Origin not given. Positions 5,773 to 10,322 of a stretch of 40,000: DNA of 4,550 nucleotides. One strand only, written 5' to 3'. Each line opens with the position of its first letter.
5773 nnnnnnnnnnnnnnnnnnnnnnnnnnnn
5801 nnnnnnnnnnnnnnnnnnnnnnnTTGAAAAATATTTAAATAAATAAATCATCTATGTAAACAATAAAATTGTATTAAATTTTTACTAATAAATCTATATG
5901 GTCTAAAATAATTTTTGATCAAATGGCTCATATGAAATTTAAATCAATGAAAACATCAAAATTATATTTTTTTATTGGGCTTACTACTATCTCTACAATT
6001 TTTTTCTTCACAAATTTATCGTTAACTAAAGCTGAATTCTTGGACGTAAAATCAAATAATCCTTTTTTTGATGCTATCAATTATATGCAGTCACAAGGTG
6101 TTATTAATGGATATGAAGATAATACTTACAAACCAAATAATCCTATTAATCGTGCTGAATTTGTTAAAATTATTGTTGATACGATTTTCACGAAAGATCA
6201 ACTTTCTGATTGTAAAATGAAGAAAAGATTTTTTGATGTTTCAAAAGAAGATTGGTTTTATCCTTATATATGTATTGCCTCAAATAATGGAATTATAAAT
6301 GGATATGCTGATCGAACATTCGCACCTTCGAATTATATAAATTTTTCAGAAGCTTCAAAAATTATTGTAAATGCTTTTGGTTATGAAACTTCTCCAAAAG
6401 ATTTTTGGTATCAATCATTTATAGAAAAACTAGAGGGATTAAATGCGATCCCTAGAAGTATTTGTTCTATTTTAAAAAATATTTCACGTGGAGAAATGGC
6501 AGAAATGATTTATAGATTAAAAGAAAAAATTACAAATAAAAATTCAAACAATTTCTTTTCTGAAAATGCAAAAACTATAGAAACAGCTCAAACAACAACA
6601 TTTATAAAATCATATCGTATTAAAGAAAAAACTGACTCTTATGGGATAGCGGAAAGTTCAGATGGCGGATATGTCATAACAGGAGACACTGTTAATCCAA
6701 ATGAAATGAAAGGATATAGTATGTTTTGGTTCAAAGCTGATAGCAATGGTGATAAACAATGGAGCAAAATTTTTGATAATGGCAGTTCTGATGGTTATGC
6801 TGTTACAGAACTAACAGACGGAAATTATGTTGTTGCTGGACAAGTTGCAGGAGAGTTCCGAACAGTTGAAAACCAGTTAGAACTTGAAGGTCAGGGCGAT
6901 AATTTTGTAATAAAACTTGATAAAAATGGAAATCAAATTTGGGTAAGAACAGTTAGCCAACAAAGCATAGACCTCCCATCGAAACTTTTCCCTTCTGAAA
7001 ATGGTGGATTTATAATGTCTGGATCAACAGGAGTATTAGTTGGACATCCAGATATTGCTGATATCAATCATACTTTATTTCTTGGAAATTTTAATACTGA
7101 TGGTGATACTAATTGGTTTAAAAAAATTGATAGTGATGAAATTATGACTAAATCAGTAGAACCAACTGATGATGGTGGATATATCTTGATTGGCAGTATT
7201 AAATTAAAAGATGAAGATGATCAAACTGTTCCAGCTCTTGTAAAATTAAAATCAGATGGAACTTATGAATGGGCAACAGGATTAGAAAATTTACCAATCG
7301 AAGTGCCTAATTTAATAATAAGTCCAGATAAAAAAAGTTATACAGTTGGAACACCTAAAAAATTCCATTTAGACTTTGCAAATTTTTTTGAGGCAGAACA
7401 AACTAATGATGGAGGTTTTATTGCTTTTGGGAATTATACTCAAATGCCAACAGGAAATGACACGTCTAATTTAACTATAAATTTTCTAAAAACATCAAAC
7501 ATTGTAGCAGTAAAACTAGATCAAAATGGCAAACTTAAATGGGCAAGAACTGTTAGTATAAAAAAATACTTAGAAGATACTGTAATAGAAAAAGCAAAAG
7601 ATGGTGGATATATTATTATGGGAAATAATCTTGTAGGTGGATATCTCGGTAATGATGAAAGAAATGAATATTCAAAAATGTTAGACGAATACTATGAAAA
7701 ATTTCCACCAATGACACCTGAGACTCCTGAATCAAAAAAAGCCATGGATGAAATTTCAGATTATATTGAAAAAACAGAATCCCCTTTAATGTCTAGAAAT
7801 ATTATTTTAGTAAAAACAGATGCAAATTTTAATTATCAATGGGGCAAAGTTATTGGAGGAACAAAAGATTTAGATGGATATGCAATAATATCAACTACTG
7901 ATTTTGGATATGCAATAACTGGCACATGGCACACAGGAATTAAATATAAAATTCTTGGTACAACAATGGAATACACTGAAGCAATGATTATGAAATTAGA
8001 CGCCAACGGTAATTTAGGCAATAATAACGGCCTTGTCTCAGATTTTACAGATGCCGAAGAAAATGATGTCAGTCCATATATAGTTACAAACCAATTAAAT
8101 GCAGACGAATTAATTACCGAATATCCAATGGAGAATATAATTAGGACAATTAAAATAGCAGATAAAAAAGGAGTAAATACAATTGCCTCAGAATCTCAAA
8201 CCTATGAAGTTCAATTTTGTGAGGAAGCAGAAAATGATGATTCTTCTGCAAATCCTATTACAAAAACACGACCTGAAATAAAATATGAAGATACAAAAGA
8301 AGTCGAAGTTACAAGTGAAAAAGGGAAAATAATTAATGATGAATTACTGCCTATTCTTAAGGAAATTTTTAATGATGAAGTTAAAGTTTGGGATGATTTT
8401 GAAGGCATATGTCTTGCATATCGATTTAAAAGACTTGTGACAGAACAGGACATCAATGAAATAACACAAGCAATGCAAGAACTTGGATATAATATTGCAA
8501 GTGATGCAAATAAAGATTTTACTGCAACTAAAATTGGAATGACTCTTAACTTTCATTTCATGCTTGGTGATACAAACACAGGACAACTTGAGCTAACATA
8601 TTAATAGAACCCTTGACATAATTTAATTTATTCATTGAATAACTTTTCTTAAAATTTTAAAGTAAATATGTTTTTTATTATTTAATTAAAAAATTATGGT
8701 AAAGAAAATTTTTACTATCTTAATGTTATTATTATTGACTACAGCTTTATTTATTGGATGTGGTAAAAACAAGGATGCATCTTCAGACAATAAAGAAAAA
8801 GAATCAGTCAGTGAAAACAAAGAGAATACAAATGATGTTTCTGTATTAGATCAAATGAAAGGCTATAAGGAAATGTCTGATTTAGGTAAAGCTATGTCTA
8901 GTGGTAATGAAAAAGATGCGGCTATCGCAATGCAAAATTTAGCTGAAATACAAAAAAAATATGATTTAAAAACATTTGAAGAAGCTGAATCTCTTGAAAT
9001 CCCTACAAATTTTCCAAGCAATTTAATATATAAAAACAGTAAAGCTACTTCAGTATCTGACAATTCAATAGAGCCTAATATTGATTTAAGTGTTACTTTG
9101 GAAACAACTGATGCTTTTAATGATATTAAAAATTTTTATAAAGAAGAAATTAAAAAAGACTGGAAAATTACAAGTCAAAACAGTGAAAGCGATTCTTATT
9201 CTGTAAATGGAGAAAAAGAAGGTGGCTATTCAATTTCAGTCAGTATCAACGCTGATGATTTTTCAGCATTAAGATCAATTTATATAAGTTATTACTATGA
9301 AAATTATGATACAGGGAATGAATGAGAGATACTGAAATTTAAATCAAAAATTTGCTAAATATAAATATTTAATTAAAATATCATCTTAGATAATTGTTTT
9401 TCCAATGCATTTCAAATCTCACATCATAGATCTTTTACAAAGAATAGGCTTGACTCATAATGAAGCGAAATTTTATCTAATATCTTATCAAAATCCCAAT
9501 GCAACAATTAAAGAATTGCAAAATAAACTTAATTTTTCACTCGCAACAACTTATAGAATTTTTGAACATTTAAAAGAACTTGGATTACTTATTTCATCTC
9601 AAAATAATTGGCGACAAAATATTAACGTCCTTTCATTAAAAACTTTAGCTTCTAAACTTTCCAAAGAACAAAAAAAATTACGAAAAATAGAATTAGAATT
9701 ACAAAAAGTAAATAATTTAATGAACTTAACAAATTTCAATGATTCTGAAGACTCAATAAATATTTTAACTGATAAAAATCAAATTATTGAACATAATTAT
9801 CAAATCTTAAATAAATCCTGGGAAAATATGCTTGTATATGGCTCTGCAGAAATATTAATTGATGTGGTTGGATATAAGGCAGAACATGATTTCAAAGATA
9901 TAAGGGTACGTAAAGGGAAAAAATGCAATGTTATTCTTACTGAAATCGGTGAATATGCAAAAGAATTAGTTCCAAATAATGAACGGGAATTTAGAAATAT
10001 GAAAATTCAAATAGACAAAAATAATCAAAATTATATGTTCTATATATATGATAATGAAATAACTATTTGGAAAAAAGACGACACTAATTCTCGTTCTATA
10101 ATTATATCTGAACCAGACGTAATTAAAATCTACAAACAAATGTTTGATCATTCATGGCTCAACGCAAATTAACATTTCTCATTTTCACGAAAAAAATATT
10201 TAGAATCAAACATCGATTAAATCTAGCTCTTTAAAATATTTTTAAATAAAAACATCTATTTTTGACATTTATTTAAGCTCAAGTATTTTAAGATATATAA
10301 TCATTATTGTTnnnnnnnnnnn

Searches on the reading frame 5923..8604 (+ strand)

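Call 26: search_protein_families(library=pfam, proteins=[window:5923-8604:+], max_evalue=0.001)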
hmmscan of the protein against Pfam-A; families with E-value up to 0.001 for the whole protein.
window:5923-8604:+ (893 aa): 1 family
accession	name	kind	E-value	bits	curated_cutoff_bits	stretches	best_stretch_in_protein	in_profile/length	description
PF00395.25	SLH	-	1e-23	83.4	20.8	2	39-80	2-43/44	S-layer homology domain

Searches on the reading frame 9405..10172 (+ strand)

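Call 26: search_protein_families(library=pfam, proteins=[window:9405-10172:+], max_evalue=0.001)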
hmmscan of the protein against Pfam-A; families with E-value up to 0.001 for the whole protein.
window:9405-10172:+ (255 aa): 1 family
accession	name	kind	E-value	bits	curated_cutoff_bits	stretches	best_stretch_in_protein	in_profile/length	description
PF01978.25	TrmB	-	1.7e-06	28.2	25.6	1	11-68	1-58/68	Sugar-specific transcriptional regulator TrmB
